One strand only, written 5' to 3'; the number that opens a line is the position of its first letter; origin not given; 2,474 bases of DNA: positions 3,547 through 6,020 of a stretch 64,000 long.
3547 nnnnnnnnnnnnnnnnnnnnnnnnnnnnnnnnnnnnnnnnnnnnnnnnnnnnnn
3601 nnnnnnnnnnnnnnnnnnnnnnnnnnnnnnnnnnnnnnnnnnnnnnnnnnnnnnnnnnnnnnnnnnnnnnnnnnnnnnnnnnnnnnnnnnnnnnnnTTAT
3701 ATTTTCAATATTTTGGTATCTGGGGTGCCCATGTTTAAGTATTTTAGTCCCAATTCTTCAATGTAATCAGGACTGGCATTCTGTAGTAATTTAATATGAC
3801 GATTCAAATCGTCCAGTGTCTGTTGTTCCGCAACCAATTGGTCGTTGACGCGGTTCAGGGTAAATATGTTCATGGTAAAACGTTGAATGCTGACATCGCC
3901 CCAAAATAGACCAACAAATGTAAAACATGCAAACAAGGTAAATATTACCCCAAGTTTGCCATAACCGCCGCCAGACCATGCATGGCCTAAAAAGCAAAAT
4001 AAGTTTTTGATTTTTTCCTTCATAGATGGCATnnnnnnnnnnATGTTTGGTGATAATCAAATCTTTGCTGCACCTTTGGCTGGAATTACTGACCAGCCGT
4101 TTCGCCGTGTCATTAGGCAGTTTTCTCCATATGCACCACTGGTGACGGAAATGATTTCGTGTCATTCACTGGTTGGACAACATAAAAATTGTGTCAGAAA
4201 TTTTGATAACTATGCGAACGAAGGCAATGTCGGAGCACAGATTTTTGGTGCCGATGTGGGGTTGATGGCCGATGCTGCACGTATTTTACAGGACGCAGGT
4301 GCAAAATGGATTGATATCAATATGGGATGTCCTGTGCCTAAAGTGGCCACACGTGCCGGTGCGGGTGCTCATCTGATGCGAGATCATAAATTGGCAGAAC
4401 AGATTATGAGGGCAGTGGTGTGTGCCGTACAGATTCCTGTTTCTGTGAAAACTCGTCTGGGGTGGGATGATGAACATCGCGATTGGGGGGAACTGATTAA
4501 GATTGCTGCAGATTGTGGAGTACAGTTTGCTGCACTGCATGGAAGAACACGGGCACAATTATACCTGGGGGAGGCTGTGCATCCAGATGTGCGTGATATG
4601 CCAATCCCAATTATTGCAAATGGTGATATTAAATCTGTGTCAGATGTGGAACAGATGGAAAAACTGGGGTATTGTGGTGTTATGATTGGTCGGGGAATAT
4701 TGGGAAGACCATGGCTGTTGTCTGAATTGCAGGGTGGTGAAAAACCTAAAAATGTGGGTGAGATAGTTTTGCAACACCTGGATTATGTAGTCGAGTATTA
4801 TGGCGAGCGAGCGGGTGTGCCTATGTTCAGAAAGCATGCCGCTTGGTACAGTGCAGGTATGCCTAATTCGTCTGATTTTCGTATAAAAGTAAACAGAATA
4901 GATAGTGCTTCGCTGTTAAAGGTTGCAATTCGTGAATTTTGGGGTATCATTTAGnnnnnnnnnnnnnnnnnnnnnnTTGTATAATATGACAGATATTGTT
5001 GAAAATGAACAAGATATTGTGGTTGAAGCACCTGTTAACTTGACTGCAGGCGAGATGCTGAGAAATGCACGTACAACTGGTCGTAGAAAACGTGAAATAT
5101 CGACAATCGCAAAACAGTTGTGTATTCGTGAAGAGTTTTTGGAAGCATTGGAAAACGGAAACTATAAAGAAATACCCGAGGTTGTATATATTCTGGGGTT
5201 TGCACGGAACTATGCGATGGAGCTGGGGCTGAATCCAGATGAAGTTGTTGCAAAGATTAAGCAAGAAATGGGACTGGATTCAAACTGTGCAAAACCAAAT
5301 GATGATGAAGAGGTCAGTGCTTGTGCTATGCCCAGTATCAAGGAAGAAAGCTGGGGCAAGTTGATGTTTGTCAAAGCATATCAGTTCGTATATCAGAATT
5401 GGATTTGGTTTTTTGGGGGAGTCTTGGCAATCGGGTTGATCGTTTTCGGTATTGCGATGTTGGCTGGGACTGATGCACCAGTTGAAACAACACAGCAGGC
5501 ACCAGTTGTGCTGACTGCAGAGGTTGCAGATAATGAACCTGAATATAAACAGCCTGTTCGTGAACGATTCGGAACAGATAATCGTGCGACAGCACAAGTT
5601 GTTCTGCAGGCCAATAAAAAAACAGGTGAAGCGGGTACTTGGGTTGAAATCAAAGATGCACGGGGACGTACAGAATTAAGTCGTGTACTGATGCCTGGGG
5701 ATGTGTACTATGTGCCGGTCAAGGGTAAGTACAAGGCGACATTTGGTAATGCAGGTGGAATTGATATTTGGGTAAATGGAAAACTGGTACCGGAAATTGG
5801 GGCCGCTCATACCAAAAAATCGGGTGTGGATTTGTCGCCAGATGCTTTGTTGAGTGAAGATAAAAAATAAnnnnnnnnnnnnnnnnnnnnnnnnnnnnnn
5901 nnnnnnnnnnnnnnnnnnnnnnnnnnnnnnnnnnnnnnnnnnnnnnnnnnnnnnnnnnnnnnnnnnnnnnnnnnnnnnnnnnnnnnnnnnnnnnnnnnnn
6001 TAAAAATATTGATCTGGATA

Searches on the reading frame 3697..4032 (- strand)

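Call 61: search_protein_families(library=pfam, proteins=[window:3697-4032:-], max_evalue=0.001)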
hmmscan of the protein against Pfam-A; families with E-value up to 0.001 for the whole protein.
window:3697-4032:- (111 aa): 1 family
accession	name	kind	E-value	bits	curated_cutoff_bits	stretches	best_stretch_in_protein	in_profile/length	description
PF04977.20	DivIC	-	0.00078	19.6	28.9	0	37-101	4-67/80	Septum formation initiator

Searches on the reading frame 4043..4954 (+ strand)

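Call 61: search_protein_families(library=pfam, proteins=[window:4043-4954:+], max_evalue=0.001)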
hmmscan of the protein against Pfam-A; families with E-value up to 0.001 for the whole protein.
window:4043-4954:+ (303 aa): 1 family
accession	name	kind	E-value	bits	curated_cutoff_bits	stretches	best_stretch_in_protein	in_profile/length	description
PF01207.24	Dus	-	7.8e-75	252.3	20.4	1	9-288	2-294/311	Dihydrouridine synthase (Dus)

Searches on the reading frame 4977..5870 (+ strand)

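Call 61: search_protein_families(library=pfam, proteins=[window:4977-5870:+], max_evalue=0.001)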
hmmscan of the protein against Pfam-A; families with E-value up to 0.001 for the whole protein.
window:4977-5870:+ (297 aa): 2 families
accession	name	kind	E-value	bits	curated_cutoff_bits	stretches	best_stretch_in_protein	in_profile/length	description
PF13413.12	HTH_25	-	8e-16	58.1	24.6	1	27-90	1-62/62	Helix-turn-helix domain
PF13464.11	RodZ_C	-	3.1e-12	46.7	23.9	1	220-273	7-60/72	RodZ C-terminal domain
